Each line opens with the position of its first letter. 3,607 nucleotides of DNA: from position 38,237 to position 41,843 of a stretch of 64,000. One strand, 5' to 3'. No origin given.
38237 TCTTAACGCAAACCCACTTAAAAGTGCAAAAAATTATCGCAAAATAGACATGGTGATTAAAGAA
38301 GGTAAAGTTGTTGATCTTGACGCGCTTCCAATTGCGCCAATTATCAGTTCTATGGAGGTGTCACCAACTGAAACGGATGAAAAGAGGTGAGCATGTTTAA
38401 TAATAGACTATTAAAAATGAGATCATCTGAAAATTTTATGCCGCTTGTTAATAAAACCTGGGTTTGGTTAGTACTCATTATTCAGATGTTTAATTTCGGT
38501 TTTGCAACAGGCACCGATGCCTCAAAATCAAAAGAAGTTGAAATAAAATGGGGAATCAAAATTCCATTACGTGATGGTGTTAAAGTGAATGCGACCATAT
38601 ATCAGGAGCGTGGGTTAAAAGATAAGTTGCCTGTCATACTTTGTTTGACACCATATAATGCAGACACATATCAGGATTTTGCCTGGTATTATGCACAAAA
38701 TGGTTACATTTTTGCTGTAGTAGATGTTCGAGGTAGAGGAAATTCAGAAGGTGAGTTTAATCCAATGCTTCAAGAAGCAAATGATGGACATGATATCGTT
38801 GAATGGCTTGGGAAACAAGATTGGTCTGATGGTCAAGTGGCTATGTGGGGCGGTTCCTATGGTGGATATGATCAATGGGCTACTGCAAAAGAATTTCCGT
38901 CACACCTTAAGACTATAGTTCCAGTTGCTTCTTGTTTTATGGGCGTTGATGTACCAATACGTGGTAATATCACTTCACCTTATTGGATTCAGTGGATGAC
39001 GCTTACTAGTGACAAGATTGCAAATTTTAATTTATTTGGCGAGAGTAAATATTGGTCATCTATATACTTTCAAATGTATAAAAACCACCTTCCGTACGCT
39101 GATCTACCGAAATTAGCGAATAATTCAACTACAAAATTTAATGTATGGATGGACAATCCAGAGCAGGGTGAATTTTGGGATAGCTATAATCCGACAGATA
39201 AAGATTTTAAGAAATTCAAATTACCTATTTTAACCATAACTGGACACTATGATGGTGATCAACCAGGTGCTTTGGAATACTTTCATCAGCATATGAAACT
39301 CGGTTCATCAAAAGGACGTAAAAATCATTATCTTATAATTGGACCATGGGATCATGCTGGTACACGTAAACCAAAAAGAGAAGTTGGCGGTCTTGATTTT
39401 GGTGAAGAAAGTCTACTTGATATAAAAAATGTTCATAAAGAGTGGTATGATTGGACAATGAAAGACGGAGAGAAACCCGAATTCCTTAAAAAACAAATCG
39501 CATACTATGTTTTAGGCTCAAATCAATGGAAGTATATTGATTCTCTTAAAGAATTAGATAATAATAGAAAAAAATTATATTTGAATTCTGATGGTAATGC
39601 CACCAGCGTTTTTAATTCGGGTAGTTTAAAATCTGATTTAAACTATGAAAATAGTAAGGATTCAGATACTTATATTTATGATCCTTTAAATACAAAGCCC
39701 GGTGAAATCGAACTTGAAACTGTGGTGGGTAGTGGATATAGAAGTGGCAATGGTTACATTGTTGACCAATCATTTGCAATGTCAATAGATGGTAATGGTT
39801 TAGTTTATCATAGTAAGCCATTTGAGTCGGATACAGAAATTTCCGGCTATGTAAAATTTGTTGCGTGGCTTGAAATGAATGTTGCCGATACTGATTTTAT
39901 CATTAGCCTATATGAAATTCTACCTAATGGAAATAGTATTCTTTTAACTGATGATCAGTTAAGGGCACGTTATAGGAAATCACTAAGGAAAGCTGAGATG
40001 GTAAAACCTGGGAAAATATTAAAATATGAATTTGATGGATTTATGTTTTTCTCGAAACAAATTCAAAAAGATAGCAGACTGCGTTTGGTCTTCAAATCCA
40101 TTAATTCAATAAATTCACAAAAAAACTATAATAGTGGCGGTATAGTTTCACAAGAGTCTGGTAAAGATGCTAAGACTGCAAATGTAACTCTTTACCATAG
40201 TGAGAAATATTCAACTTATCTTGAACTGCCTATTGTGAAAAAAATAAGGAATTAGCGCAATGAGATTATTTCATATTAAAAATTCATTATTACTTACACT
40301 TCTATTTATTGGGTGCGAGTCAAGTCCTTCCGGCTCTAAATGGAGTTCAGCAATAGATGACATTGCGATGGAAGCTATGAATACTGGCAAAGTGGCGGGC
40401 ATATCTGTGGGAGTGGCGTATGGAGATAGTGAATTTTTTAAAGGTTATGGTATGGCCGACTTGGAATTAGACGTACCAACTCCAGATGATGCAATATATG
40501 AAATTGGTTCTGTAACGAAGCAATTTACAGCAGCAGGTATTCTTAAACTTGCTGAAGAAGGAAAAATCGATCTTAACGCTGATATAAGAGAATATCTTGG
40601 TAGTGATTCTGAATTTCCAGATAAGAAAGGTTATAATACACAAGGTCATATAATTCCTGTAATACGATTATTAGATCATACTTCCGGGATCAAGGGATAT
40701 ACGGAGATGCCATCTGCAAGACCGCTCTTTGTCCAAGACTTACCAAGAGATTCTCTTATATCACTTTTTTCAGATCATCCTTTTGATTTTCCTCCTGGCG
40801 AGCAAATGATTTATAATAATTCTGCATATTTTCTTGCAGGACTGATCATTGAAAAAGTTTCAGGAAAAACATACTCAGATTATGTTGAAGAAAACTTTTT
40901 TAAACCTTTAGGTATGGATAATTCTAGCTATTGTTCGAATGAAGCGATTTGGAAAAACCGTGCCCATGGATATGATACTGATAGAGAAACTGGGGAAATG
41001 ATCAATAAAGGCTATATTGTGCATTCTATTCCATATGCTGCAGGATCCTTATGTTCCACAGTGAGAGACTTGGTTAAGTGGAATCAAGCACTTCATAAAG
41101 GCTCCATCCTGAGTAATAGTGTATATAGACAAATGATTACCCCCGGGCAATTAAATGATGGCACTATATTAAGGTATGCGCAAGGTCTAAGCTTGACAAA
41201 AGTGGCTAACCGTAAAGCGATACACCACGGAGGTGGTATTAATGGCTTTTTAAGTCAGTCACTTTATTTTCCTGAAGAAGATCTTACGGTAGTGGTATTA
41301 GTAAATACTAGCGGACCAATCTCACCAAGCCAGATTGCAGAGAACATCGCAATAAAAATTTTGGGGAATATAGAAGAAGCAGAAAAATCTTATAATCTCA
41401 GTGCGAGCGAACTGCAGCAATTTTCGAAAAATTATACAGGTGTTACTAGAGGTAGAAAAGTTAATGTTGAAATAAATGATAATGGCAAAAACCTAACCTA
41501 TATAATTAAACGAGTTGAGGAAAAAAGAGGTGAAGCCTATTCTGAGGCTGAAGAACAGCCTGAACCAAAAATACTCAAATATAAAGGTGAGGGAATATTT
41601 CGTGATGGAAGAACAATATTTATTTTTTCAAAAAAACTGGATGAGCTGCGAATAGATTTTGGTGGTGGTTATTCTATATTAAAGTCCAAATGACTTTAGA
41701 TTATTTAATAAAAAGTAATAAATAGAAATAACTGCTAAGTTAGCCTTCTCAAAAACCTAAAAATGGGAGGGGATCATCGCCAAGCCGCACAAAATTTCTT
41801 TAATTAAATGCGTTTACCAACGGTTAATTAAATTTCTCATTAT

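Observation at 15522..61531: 46-kb co-directional array of exported exopeptidases and amidases between two SusC-like transporters: candidate utilisation locus for D-amino-acid-containing or recalcitrant peptides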

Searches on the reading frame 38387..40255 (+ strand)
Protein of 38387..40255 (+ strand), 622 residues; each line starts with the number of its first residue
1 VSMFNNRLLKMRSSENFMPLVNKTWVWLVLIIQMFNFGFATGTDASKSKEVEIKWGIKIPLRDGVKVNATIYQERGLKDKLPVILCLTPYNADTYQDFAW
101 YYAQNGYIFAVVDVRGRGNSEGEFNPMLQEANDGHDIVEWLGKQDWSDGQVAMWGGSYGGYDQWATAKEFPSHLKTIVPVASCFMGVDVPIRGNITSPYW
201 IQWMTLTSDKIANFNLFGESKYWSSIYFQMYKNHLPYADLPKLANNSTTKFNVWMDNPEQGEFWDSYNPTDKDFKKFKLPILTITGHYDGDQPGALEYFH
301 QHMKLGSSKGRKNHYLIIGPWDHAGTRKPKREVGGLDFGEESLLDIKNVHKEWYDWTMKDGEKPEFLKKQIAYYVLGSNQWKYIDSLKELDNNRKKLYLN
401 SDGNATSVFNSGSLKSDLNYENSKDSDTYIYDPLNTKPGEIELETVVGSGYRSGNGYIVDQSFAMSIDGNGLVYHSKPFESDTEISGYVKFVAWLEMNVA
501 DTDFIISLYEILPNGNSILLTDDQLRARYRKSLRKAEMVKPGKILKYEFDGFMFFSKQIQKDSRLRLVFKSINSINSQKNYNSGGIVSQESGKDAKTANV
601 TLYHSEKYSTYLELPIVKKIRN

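Call 6: search_protein_families(library=pfam, proteins=[window:38387-40255:+], max_evalue=0.00001)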
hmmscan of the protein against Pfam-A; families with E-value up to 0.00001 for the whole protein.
window:38387-40255:+ (622 aa): 4 families
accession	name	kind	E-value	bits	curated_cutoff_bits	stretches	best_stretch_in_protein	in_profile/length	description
PF02129.25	Peptidase_S15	-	2.5e-43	149.1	23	1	63-324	1-261/262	X-Pro dipeptidyl-peptidase (S15 family)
PF08530.16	PepX_C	-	6e-19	69.2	22.5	1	370-612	8-216/217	X-Pro dipeptidyl-peptidase C-terminal non-catalytic domain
PF00326.27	Peptidase_S9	-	3.5e-08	33.6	22.6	1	101-184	9-99/213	Prolyl oligopeptidase family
PF12146.15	Hydrolase_4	-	9.1e-07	28.8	27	1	92-185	17-112/239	Serine aminopeptidase, S33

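Call 21: search_protein_families(library=ncbifam, proteins=[window:38387-40255:+], max_evalue=1e-10)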
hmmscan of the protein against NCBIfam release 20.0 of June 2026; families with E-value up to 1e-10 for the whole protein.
window:38387-40255:+ (622 aa): 1 family
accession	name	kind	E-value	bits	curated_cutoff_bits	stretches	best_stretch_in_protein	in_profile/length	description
TIGR00976.1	CocE_NonD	subfamily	2.6e-81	274.3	66.3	1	60-618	2-549/550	CocE/NonD family hydrolase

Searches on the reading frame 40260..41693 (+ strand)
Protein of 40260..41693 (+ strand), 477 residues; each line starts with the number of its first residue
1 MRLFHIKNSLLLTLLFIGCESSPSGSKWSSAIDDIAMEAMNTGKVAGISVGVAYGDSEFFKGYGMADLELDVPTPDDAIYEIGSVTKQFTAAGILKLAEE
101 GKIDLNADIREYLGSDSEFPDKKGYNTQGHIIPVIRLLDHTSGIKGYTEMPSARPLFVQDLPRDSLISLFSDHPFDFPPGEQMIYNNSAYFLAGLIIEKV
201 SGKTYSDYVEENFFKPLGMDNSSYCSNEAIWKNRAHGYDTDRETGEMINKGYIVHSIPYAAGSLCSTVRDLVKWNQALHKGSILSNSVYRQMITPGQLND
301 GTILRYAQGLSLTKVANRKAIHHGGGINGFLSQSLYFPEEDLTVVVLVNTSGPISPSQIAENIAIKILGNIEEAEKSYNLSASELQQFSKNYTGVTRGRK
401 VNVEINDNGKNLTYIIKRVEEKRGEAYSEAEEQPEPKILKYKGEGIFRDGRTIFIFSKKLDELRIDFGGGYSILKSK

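Call 6: search_protein_families(library=pfam, proteins=[window:40260-41693:+], max_evalue=0.00001)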
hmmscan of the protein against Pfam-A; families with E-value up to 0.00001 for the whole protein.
window:40260-41693:+ (477 aa): 1 family
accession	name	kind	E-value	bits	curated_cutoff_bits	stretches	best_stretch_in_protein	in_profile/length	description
PF00144.29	Beta-lactamase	-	2.9e-58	198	27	1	33-357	2-317/329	Beta-lactamase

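Call 21: search_protein_families(library=ncbifam, proteins=[window:40260-41693:+], max_evalue=1e-10)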
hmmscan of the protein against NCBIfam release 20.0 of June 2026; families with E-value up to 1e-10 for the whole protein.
window:40260-41693:+ (477 aa): 33 families (the best 25 are shown)
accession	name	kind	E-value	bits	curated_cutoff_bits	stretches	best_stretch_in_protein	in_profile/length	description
NF009622.0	PRK13128.1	equivalog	2e-29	102.5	443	1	52-395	30-357/518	D-aminopeptidase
NF033085.1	bla_class_C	equivalog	5.8e-26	91.1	415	1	29-284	5-240/356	class C beta-lactamase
NF007943.0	PRK10662.1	equivalog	1.4e-23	83.2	266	1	20-278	23-270/380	D-alanyl-D-alanine-carboxypeptidase/endopeptidase AmpH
NF002968.0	PRK03642.1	equivalog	2.3e-19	69.5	385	1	53-224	73-242/432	penicillin binding protein PBP4B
NF012173.1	CMY2-MIR-ACT-EC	exception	2.8e-18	65.9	680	1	9-310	9-289/380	CMY2/MIR/ACT/EC family class C beta-lactamase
NF052559.1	MthAcHydAcmB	equivalog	9.9e-18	64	550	1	29-274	7-265/391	methyl acetate hydrolase AcmB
NF000385.4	blaACT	exception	5.6e-16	58.5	810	1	27-310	27-289/380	ACT family cephalosporin-hydrolyzing class C beta-lactamase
NF033698.1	blaCSA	exception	1.2e-15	57.4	884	1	33-246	27-224/375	CSA family class C beta-lactamase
NF040478.1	blaLAQ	exception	1.8e-15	56.8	850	1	28-310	27-288/380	LAQ family class C beta-lactamase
NF000191.1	CMY2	exception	1.9e-15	56.5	800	1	7-310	3-289/381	CMY-2 family class C beta-lactamase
NF033700.1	blaCMA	exception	4.4e-15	55.6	887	1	33-245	27-223/375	CMA family class C beta-lactamase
NF000187.3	BlaMIR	exception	5.7e-15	55.3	882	1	32-297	32-276/381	MIR family cephalosporin-hydrolyzing class C beta-lactamase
NF000185.2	BlaEC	exception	7.5e-15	54.8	850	1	35-293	31-268/377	BlaEC family class C beta-lactamase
NF045671.1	blaPNC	exception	8.7e-15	54.4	750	1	22-244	39-246/401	PNC family class C beta-lactamase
NF053709.1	blaAKO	exception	9.2e-15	54.5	875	0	22-292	22-282/381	AKO family class C beta-lactamase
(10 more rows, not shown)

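Call 48: find_encoding_contigs(protein=window:40260-41693:+, flank=10000, max_places=5)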
Protein window:40260-41693:+ (477 aa): 20 contigs read that carry it; 5 places shown.
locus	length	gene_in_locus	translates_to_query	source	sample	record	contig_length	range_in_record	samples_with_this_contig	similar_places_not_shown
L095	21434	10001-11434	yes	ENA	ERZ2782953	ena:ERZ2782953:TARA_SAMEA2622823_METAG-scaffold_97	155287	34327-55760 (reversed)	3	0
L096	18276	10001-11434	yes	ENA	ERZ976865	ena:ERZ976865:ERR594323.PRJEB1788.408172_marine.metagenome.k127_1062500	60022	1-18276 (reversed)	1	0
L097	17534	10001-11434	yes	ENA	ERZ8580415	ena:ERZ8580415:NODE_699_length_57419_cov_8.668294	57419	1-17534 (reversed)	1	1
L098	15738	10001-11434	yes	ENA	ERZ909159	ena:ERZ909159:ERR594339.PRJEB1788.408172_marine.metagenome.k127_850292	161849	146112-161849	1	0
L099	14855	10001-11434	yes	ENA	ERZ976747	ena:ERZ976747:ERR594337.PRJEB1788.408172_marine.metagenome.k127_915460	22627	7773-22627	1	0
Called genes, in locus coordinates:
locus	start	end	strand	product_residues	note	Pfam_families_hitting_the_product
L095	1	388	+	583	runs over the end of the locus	PF01979:Amidohydro_1 (faint), PF07969:Amidohydro_3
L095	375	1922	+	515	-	PF00144:Beta-lactamase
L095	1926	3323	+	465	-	PF00144:Beta-lactamase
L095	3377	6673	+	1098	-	PF26549:Tricorn_N, PF26550:Tricorn_2nd, PF07676:PD40, PF26550:Tricorn_2nd (weak), PF26549:Tricorn_N, PF07676:PD40 (weak), PF26549:Tricorn_N, PF01979:Amidohydro_1 (weak), +2 more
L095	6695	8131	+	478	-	PF01979:Amidohydro_1, PF07969:Amidohydro_3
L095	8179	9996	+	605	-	PF02129:Peptidase_S15, PF12146:Hydrolase_4 (weak), PF00326:Peptidase_S9, PF08530:PepX_C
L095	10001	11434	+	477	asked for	PF00144:Beta-lactamase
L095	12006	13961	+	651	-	PF19313:DUF5916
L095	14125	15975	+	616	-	PF02129:Peptidase_S15, PF00326:Peptidase_S9, PF08530:PepX_C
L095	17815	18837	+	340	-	PF13354:Beta-lactamase2, PF00144:Beta-lactamase (faint)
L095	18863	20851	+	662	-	PF26550:Tricorn_2nd, PF26549:Tricorn_N, PF07676:PD40, PF26550:Tricorn_2nd, PF26549:Tricorn_N, PF07676:PD40 (weak), PF20434:BD-FAE, PF00326:Peptidase_S9, +5 more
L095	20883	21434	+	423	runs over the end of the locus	PF07690:MFS_1, PF03219:TLC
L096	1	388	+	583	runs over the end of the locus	PF01979:Amidohydro_1 (faint), PF07969:Amidohydro_3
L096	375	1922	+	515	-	PF00144:Beta-lactamase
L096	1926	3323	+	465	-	PF00144:Beta-lactamase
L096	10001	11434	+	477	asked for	PF00144:Beta-lactamase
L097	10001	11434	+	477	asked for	PF00144:Beta-lactamase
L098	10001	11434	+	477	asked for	PF00144:Beta-lactamase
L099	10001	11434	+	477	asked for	PF00144:Beta-lactamase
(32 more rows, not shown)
